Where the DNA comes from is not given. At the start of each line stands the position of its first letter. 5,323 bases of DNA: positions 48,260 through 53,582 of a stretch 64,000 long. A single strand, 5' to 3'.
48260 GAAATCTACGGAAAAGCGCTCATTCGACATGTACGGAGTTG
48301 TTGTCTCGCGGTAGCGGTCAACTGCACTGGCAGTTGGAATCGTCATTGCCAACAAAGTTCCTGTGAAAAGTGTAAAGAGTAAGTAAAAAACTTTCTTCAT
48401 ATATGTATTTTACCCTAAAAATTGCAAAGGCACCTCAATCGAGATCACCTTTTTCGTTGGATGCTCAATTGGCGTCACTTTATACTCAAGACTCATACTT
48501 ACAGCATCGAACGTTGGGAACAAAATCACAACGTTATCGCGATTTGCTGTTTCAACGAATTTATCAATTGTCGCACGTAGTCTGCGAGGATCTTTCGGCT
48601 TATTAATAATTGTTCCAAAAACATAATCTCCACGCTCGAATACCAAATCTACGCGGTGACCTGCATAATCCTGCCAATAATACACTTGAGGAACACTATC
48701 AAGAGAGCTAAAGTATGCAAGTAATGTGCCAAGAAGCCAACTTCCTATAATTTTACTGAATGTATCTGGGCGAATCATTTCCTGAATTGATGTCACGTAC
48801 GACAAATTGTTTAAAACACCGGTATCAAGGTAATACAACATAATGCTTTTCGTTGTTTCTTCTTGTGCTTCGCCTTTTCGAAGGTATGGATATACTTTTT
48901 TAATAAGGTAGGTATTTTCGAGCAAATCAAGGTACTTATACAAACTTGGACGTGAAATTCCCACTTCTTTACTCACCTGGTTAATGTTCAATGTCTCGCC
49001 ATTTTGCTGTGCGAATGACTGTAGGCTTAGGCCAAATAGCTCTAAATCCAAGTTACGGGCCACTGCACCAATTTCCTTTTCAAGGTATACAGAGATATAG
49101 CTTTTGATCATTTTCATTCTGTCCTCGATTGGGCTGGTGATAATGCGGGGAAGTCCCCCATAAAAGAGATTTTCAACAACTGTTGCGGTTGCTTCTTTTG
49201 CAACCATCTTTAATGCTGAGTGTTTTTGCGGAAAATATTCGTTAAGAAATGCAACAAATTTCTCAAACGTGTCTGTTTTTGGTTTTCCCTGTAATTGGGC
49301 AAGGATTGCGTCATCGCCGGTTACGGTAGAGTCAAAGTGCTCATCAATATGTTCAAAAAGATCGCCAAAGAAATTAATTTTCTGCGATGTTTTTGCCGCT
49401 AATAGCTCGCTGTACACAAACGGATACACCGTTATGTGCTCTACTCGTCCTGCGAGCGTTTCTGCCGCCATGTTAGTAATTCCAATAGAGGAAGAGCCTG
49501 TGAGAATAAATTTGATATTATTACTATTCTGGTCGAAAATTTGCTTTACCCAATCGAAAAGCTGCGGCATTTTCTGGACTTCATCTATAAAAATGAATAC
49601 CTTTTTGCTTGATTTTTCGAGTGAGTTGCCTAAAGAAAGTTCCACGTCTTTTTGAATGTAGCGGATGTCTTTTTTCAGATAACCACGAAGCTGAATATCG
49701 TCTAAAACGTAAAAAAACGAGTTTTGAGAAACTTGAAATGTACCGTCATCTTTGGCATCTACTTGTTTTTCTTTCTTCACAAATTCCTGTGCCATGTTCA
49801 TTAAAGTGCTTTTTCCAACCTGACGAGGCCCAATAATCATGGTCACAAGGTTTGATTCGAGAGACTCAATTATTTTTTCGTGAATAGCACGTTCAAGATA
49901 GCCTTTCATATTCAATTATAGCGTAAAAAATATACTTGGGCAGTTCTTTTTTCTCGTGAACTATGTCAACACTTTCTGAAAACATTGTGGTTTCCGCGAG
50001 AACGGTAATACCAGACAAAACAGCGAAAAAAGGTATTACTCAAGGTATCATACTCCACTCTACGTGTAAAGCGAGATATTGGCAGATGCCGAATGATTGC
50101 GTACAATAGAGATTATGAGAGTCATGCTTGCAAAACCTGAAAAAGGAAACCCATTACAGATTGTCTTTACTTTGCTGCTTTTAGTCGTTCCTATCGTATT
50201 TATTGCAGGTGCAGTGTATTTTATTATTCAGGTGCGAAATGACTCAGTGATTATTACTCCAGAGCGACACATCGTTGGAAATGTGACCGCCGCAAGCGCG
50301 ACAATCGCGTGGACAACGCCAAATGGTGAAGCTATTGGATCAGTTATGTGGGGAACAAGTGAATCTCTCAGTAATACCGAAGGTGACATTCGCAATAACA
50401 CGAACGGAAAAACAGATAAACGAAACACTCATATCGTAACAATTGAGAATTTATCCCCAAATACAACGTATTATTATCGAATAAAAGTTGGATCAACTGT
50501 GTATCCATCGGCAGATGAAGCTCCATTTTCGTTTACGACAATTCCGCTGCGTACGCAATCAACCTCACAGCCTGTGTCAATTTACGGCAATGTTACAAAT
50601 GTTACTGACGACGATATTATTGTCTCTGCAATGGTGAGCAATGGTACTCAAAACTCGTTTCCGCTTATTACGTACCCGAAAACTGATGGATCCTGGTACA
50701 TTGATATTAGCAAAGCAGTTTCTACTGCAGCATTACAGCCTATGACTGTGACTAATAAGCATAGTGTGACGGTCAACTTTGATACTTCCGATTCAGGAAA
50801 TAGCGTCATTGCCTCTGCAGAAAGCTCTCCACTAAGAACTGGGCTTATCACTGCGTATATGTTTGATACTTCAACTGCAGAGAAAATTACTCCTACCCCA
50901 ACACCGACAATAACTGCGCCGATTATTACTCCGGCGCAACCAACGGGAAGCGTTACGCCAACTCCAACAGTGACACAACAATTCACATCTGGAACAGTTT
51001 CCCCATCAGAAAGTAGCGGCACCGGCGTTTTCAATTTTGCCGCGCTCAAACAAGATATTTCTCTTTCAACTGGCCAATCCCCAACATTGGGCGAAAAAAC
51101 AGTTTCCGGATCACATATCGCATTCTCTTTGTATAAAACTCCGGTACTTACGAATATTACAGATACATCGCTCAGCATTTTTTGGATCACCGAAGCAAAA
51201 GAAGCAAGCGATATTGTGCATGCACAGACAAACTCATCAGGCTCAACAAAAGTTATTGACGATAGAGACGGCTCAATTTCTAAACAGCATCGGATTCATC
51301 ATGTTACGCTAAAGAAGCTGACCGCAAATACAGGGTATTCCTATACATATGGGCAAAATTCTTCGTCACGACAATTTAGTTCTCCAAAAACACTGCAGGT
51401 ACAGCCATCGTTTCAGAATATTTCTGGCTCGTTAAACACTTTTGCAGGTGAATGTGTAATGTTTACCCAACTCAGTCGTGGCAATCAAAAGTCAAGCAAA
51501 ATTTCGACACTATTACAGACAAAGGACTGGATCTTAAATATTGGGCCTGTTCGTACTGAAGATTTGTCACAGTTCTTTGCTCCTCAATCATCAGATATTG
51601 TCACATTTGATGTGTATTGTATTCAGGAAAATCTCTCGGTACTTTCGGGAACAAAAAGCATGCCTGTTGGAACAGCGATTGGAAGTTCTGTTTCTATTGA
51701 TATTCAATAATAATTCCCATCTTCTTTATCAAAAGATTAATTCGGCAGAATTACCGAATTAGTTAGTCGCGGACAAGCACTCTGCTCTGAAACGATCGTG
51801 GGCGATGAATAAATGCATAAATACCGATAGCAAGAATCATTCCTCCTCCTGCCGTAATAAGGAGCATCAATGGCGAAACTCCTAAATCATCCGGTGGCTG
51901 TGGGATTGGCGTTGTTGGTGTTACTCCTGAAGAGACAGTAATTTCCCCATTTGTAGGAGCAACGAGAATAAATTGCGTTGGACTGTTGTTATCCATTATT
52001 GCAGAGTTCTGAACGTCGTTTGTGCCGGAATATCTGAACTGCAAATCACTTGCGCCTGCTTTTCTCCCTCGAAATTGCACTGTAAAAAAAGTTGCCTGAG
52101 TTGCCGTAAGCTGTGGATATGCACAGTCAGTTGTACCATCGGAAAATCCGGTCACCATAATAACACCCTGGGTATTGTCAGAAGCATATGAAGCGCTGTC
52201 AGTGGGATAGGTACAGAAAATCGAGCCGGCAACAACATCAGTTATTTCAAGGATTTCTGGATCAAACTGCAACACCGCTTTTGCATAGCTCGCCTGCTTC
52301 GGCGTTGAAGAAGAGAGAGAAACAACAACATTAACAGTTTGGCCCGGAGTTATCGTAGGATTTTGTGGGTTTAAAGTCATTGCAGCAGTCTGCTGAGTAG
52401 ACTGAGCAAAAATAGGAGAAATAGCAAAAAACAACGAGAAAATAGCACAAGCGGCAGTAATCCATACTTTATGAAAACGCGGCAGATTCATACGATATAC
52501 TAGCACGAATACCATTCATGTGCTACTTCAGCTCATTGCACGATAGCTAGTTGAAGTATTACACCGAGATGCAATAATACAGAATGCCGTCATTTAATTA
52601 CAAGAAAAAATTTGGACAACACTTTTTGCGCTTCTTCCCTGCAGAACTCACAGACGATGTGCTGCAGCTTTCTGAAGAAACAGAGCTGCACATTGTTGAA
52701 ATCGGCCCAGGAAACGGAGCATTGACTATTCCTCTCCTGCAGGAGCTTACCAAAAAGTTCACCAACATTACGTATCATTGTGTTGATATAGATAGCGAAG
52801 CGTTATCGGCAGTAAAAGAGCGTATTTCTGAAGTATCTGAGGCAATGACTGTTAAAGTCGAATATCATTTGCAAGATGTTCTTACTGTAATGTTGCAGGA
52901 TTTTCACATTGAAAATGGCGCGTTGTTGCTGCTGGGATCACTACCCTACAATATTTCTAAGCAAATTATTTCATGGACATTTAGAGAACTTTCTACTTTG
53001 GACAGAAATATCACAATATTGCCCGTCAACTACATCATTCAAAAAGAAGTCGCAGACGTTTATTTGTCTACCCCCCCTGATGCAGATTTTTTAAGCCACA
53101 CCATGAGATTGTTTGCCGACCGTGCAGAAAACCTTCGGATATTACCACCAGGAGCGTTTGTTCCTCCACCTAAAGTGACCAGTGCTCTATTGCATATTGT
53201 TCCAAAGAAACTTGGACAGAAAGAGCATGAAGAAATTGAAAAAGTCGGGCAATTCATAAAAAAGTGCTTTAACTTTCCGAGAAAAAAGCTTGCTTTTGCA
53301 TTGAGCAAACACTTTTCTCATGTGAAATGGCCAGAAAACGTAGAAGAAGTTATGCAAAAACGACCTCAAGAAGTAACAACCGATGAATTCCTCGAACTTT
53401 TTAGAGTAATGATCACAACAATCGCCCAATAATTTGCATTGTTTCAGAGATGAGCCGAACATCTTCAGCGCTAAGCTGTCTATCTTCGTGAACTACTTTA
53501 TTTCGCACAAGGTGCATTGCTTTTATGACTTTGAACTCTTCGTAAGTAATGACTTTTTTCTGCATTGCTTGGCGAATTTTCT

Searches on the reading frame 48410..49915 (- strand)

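Call 88: search_protein_families(library=pfam, proteins=[window:48410-49915:-], max_evalue=0.00001)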
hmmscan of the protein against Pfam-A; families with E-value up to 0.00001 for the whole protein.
window:48410-49915:- (501 aa): 4 families
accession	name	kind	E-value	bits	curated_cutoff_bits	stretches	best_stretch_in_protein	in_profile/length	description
PF13173.12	AAA_14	-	3.2e-27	95.5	27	1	23-172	3-129/129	AAA domain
PF13635.12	DUF4143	-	3.6e-22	79.2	28.1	1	279-430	1-150/160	Domain of unknown function (DUF4143)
PF01637.24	ATPase_2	-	2.9e-08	34.2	33.2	1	19-192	17-200/225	ATPase domain predominantly from Archaea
PF13401.12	AAA_22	-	9.1e-07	29.7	27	1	22-143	5-125/130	AAA domain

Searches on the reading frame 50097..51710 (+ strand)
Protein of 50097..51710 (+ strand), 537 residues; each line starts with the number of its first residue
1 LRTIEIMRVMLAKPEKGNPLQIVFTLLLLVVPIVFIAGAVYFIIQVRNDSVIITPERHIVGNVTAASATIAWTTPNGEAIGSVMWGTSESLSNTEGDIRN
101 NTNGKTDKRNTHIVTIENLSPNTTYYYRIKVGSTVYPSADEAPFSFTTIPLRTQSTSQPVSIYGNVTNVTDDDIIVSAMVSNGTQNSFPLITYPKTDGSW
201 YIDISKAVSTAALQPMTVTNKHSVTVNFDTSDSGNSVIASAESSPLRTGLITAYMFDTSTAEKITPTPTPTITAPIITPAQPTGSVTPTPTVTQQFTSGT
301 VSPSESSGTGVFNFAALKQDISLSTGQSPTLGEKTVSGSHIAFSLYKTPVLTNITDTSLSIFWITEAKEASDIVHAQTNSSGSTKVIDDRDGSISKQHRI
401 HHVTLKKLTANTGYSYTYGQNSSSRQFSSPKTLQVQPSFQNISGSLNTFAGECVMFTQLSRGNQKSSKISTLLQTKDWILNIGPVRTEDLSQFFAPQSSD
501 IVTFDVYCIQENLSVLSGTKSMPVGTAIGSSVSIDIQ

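Call 88: search_protein_families(library=pfam, proteins=[window:50097-51710:+], max_evalue=0.00001)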
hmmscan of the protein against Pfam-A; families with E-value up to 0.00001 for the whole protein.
window:50097-51710:+ (537 aa): 1 family
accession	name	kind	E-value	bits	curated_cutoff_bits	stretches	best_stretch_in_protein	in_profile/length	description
PF16656.11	Pur_ac_phosph_N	-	6.3e-22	78.4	30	2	61-148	9-93/93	Purple acid Phosphatase, N-terminal domain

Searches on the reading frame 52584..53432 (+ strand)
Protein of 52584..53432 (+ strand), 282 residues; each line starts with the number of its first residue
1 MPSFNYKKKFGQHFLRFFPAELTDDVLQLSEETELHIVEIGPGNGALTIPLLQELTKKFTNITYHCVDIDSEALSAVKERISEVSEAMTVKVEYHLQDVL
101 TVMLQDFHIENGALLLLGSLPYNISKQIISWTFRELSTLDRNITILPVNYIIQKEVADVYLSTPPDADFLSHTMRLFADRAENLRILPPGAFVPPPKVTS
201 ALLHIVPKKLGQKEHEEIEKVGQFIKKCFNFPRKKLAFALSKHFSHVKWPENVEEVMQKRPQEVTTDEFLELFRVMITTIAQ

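Call 88: search_protein_families(library=pfam, proteins=[window:52584-53432:+], max_evalue=0.00001)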
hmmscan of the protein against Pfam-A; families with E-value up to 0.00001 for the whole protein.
window:52584-53432:+ (282 aa): 4 families
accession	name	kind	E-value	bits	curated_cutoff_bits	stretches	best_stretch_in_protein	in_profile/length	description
PF00398.26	RrnaAD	-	4.5e-24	85.4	24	1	4-270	2-255/263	Ribosomal RNA adenine dimethylase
PF02636.23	Methyltransf_28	-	1.5e-08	34.9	23.3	1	29-99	13-87/249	Putative S-adenosyl-L-methionine-dependent methyltransferase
PF08242.18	Methyltransf_12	-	4.9e-06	27.6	30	0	38-98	1-57/98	Methyltransferase domain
PF10017.15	Methyltransf_33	-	6.8e-06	25.8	23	1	33-130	63-157/304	Histidine-specific methyltransferase, SAM-dependent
